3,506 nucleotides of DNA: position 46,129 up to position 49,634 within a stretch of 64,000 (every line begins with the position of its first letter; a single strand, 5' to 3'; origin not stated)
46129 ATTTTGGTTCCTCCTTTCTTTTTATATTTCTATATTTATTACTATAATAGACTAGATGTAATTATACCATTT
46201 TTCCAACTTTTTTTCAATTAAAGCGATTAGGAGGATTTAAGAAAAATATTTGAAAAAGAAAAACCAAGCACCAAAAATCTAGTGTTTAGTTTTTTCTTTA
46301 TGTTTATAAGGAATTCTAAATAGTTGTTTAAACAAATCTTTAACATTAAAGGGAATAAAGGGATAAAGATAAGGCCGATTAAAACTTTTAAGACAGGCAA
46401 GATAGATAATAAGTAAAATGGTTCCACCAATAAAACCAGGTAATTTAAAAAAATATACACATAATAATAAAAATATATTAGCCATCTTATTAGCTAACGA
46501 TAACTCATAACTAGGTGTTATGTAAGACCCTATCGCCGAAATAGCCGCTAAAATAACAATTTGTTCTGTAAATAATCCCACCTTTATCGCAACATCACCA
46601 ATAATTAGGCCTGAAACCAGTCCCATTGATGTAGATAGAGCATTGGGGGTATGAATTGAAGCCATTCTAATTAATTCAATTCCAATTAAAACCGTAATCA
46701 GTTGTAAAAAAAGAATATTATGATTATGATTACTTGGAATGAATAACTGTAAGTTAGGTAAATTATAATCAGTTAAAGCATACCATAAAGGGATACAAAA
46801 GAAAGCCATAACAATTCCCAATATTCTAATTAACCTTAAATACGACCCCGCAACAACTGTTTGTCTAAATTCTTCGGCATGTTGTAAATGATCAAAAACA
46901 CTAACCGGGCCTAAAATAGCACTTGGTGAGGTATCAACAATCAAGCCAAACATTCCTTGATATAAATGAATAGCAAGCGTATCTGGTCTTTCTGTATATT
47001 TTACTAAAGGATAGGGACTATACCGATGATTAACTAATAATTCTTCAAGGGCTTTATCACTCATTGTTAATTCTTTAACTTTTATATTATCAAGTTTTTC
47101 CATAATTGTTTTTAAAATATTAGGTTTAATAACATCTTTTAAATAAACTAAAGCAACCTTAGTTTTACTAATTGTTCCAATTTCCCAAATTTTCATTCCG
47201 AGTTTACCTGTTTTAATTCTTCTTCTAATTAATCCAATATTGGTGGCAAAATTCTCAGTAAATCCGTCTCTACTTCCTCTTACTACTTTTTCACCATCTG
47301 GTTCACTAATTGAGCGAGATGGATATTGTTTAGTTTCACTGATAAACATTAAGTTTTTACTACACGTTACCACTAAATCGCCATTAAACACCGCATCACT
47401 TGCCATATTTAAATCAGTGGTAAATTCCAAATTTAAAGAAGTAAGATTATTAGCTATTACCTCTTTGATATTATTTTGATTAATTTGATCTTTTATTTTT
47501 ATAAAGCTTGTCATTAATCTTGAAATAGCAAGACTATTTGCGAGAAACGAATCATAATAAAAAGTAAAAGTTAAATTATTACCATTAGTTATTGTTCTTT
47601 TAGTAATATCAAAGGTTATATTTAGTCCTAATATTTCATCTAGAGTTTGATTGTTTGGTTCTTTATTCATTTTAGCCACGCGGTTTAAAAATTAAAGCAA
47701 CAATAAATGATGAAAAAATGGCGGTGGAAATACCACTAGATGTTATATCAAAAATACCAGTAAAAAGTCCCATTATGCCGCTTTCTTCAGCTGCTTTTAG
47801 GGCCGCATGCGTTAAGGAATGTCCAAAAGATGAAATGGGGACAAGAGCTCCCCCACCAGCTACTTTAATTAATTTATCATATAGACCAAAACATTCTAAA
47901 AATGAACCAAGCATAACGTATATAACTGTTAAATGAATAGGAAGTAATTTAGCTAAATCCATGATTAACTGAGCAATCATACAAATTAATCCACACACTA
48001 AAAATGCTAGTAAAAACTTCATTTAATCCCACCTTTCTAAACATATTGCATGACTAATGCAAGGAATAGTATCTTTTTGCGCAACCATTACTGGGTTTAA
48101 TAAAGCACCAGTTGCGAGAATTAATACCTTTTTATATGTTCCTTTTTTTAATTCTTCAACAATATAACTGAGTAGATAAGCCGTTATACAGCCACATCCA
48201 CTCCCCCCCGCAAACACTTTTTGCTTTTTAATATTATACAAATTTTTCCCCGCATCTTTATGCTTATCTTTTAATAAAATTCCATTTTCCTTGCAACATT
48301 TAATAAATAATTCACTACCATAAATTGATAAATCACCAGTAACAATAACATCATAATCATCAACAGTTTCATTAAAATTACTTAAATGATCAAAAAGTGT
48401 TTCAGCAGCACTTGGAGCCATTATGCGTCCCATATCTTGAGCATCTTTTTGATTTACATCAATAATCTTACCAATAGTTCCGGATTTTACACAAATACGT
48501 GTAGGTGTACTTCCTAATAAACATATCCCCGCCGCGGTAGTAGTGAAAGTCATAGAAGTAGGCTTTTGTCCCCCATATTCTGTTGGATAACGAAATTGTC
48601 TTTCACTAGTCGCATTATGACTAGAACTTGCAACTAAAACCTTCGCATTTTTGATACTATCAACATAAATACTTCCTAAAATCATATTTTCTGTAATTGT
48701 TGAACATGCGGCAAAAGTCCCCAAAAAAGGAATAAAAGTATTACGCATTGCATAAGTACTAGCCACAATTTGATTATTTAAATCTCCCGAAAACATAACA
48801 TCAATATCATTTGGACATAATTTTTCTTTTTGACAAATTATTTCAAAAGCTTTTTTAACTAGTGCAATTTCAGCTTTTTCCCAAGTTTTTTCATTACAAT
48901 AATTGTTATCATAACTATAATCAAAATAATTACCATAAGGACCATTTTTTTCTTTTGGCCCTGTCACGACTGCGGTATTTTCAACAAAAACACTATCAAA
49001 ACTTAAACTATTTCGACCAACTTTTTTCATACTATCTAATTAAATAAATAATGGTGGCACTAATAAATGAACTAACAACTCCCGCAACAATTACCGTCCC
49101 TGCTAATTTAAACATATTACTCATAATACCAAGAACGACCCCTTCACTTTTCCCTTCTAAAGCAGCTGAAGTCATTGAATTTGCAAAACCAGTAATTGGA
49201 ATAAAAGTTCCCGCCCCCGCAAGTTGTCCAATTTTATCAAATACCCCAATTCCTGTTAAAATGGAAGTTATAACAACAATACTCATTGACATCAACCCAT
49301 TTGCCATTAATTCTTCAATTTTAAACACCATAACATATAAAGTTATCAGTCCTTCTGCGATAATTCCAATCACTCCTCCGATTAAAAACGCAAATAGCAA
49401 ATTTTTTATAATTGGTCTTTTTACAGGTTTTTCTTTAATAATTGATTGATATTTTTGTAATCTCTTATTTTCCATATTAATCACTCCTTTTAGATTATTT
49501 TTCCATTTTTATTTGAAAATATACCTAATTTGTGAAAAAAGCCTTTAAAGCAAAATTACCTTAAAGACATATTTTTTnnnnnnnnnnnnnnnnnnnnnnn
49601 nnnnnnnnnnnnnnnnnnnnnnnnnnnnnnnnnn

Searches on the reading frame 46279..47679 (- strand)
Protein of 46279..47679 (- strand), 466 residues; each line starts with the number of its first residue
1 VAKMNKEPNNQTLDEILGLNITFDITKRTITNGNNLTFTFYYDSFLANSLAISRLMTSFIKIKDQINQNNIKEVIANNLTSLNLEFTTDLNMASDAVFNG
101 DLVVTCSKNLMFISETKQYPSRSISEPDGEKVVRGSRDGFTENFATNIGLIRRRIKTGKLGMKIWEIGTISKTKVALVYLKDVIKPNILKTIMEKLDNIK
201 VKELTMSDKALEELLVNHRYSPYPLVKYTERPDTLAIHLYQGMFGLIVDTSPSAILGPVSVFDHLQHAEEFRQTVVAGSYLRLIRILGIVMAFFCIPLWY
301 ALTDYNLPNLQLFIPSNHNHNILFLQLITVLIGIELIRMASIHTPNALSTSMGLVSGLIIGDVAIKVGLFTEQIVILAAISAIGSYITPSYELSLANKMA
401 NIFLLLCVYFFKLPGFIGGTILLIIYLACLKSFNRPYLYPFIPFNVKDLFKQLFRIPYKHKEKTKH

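Call 24: search_protein_families(library=pfam, proteins=[window:46279-47679:-], max_evalue=0.01)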
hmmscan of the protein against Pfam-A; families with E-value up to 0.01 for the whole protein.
window:46279-47679:- (466 aa): 2 families
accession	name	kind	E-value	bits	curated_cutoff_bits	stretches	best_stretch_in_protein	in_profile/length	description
PF03323.18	GerA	-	7.1e-128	427.5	27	1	14-464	4-463/466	Bacillus/Clostridium GerA spore germination protein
PF11513.13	TA0956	-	0.0043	17.7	25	0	50-114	21-81/110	Thermoplasma acidophilum protein TA0956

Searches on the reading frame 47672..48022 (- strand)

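Call 24: search_protein_families(library=pfam, proteins=[window:47672-48022:-], max_evalue=0.01)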
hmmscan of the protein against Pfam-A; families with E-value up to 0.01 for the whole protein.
window:47672-48022:- (116 aa): 1 family
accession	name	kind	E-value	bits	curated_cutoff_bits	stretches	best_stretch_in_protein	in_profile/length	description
PF03862.18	SpoVAC_SpoVAEB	-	1.3e-32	113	25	1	3-111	2-117/117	SpoVAC/SpoVAEB sporulation membrane protein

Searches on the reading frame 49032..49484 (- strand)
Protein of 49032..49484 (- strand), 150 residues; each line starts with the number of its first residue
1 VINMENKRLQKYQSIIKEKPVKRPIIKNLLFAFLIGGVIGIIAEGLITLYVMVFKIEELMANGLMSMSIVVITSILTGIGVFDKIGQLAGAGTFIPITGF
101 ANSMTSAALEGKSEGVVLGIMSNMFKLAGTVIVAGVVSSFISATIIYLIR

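Call 24: search_protein_families(library=pfam, proteins=[window:49032-49484:-], max_evalue=0.01)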
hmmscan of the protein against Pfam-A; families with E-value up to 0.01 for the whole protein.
window:49032-49484:- (150 aa): 1 family
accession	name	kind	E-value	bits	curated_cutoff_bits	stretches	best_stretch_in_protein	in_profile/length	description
PF03862.18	SpoVAC_SpoVAEB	-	1.4e-32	112.8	25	1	28-145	1-117/117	SpoVAC/SpoVAEB sporulation membrane protein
